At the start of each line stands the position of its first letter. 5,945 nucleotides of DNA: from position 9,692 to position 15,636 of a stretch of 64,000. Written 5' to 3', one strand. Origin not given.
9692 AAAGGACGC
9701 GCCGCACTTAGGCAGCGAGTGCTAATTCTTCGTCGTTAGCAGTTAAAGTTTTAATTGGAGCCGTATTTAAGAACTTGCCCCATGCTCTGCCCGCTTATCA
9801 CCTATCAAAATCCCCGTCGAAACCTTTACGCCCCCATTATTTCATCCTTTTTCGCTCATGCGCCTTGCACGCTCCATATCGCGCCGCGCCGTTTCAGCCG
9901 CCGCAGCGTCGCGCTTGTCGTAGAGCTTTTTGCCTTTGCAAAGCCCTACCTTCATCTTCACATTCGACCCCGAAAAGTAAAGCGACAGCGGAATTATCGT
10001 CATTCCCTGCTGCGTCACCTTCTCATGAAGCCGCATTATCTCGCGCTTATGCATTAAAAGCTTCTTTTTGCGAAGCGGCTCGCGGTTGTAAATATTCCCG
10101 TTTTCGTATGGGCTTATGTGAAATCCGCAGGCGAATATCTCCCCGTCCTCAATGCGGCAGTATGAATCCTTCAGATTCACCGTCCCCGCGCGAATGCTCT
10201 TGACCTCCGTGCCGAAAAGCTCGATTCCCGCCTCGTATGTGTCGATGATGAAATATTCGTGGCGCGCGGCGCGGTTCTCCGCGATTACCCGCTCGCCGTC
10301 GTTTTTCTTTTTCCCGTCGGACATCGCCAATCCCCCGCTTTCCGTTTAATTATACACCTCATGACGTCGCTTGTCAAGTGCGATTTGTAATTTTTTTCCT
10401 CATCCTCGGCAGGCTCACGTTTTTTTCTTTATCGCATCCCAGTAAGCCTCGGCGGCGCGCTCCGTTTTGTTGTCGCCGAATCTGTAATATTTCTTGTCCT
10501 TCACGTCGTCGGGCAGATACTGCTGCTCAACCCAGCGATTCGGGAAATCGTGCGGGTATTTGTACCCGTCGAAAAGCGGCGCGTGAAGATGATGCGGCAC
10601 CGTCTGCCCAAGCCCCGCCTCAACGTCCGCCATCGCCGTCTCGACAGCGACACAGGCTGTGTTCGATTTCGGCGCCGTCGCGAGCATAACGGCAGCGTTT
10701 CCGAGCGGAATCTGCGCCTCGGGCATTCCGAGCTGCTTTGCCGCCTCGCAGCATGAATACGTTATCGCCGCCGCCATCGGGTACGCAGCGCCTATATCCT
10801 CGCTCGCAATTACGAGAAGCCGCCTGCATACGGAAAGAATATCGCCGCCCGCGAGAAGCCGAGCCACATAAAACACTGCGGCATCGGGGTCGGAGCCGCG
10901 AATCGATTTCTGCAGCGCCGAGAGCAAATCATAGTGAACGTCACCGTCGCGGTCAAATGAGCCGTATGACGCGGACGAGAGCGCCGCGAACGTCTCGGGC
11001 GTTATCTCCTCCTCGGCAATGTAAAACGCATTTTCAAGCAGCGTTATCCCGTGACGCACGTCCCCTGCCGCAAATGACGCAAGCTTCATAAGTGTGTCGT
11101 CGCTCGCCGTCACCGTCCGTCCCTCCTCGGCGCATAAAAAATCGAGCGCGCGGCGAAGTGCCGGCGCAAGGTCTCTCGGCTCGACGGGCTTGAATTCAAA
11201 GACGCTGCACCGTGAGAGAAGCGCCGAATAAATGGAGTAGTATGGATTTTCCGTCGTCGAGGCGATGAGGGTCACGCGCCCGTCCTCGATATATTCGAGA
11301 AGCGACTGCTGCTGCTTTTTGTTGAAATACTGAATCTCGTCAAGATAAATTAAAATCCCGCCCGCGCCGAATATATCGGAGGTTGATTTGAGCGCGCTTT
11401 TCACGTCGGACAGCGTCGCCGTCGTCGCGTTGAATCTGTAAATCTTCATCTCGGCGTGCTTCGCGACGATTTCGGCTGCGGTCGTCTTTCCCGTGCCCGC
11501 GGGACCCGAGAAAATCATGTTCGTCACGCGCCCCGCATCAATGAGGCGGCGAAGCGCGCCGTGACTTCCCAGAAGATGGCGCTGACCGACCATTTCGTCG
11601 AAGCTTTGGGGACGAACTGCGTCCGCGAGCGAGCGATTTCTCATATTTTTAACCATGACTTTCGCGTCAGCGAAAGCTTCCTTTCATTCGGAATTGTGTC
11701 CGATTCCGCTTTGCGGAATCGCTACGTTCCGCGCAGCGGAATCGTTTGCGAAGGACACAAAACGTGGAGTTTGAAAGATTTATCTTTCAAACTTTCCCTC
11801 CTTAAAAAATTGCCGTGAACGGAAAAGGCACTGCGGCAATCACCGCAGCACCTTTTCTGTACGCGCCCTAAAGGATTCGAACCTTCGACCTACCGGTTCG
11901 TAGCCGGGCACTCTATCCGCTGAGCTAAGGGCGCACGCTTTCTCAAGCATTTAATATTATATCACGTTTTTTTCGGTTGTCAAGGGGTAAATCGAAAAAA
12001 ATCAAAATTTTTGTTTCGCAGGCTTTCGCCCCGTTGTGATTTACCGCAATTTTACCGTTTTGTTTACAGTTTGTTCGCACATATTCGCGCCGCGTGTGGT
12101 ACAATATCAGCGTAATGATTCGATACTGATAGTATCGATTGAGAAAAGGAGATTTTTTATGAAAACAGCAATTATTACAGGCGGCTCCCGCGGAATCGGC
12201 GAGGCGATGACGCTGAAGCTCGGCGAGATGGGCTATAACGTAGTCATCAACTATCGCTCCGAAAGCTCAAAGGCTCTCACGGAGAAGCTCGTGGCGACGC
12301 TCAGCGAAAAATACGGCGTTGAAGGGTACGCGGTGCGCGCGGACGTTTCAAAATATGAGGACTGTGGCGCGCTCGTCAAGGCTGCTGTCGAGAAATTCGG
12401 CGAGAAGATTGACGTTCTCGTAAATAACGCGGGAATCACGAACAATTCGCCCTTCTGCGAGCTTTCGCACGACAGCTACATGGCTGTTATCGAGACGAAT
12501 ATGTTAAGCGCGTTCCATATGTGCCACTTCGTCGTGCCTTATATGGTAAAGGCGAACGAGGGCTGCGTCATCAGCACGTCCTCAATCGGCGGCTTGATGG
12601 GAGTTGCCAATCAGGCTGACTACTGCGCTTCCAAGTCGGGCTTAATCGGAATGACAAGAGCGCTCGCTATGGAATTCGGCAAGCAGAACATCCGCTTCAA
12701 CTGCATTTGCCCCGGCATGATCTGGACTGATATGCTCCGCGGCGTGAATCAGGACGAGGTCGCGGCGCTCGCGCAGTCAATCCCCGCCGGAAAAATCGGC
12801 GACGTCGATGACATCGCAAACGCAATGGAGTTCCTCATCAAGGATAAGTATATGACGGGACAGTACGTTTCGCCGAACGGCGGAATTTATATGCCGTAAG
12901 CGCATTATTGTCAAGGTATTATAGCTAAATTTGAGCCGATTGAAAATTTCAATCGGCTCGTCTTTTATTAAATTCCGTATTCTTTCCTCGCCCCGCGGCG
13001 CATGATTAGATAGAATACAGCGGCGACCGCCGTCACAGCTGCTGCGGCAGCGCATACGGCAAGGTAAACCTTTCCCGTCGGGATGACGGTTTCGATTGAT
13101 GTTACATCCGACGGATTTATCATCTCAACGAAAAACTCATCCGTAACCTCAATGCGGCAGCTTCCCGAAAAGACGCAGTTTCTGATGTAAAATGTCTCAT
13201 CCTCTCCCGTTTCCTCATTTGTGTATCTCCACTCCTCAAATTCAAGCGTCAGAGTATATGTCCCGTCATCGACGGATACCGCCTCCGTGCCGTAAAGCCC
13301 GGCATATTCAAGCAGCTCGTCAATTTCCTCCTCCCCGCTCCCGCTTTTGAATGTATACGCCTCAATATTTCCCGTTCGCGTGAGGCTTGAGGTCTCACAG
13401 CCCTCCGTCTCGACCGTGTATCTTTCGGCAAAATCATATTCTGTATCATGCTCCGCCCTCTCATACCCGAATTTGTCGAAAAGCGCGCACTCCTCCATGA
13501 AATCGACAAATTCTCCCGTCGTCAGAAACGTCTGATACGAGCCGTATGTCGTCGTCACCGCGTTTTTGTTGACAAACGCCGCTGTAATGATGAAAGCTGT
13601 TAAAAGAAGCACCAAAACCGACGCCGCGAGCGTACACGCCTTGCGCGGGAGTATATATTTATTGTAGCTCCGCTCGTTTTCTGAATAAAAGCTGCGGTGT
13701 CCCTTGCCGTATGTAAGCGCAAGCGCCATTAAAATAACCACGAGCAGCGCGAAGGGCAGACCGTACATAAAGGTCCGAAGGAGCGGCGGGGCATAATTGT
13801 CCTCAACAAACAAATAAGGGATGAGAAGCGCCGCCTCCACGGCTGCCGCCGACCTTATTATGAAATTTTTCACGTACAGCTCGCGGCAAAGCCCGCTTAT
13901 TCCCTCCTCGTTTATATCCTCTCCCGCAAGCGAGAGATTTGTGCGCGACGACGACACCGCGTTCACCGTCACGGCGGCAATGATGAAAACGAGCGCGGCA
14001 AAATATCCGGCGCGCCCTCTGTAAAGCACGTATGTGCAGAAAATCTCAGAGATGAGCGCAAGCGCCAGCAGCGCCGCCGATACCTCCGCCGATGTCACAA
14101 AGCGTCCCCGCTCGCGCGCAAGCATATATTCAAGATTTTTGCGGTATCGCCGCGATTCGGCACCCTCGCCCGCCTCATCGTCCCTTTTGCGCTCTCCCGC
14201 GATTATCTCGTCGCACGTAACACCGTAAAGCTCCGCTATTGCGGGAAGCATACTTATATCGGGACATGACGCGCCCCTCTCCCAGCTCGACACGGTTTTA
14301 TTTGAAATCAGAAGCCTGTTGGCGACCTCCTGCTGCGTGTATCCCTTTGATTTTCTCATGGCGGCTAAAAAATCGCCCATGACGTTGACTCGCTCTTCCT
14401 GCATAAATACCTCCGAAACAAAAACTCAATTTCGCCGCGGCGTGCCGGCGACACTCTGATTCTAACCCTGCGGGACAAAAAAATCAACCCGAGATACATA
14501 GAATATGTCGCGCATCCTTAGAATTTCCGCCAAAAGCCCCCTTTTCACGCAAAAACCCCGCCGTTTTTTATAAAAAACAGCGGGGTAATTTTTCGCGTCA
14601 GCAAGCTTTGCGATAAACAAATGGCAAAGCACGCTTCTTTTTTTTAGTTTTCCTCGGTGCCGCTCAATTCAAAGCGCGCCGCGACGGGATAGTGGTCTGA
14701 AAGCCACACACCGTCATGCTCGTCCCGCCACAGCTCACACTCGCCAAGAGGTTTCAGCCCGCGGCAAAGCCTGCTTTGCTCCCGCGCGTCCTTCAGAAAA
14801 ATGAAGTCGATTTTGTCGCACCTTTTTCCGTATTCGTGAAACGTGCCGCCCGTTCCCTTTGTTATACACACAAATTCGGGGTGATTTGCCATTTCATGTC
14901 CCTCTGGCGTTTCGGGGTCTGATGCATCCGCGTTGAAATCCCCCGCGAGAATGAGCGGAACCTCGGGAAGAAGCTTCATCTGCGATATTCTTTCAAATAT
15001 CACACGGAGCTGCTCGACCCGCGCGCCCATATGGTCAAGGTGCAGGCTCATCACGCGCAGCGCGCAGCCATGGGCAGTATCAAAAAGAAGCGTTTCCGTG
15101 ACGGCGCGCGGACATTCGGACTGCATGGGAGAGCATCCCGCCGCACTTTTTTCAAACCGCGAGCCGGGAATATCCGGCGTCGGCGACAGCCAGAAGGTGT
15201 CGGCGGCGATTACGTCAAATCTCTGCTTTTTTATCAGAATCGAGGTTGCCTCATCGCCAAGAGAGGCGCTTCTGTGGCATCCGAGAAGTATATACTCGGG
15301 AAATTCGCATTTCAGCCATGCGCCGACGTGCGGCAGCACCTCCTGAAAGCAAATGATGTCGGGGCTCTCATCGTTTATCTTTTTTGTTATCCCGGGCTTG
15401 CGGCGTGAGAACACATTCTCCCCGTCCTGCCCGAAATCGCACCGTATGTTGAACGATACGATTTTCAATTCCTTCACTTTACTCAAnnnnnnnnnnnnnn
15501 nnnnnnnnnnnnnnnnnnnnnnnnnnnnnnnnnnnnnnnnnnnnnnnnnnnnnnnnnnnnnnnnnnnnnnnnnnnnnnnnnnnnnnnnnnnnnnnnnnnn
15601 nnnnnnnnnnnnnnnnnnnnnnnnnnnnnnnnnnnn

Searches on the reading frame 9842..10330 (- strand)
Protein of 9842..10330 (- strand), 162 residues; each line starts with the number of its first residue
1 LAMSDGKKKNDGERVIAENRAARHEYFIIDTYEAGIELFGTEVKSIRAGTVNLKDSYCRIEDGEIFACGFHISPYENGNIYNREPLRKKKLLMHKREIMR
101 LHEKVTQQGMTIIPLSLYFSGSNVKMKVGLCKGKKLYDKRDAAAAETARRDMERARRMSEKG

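Call 59: search_protein_families(library=pfam, proteins=[window:9842-10330:-], max_evalue=0.00001)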
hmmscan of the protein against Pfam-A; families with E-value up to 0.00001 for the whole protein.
window:9842-10330:- (162 aa): 1 family
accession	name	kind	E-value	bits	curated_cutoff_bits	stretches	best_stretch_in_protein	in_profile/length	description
PF01668.23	SmpB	-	7.3e-60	201.5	27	1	16-156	1-141/143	SmpB protein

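Call 82: find_encoding_contigs(protein=window:9845-10324:-, flank=10000, max_places=8)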
Protein seq(160 aa) (160 aa): 15 contigs read that carry it; 8 places shown.
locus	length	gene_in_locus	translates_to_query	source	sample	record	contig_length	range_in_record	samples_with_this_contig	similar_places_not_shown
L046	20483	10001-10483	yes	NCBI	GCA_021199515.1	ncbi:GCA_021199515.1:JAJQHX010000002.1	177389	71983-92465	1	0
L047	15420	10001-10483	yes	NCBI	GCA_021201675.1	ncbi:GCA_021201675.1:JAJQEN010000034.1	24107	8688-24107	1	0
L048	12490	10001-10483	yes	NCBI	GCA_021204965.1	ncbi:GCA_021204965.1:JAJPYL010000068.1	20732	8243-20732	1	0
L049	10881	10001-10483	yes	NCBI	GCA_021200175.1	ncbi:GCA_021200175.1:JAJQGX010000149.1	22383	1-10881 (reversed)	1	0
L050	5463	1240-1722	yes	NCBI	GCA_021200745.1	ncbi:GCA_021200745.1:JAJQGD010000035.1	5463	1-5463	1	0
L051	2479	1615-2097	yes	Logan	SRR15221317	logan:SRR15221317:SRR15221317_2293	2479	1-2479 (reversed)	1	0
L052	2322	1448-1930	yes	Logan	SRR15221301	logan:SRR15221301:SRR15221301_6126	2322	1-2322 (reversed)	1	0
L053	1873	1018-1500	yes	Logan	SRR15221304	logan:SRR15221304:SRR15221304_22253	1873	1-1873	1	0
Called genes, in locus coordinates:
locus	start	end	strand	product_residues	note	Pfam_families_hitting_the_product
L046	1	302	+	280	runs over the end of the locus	PF02195:ParB_N, PF17762:HTH_ParB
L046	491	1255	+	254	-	PF00142:Fer4_NifH (weak), PF01656:CbiA, PF02374:ArsA_ATPase (weak), PF07015:VirC1 (faint), PF09140:MipZ, PF10609:ParA, PF13614:AAA_31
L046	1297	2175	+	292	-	PF02195:ParB_N, PF17762:HTH_ParB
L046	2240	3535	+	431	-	PF02403:Seryl_tRNA_N, PF00587:tRNA-synt_2b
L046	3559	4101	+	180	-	-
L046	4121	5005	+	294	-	-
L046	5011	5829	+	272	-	PF03372:Exo_endo_phos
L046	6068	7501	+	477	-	PF01381:HTH_3, PF12844:HTH_19, PF13560:HTH_31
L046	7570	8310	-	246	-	PF00106:adh_short, PF08659:KR, PF13561:adh_short_C2, PF23441:SDR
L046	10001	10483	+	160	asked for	PF01668:SmpB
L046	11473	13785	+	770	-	-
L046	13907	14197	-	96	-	-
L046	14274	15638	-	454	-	PF00919:UPF0004, PF04055:Radical_SAM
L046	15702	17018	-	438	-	-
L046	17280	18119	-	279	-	PF01026:TatD_DNase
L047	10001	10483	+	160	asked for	PF01668:SmpB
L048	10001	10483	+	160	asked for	PF01668:SmpB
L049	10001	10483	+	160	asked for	PF01668:SmpB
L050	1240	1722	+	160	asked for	PF01668:SmpB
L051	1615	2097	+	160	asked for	PF01668:SmpB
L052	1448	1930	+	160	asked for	PF01668:SmpB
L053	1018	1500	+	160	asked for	PF01668:SmpB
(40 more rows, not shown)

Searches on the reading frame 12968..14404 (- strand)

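Call 59: search_protein_families(library=pfam, proteins=[window:12968-14404:-], max_evalue=0.00001)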
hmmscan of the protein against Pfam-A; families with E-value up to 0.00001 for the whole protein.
window:12968-14404:- (478 aa): 3 families
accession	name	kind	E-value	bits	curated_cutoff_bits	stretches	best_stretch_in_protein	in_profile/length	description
PF01381.28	HTH_3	-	7.3e-14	52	23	1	13-67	1-55/55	Helix-turn-helix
PF13560.12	HTH_31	-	3.9e-10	40.3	27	1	9-66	2-60/64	Helix-turn-helix domain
PF12844.13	HTH_19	-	6.6e-10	39.2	30.2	1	10-71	1-62/64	Helix-turn-helix domain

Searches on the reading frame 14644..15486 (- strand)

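Call 60: search_protein_families(library=pfam, proteins=[window:14644-15486:-], max_evalue=0.00001)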
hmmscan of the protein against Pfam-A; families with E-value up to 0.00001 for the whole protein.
window:14644-15486:- (280 aa): 1 family
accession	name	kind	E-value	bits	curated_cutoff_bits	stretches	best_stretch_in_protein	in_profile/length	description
PF03372.29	Exo_endo_phos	-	4.2e-14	53.2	24.5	1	11-265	2-225/225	Endonuclease/Exonuclease/phosphatase family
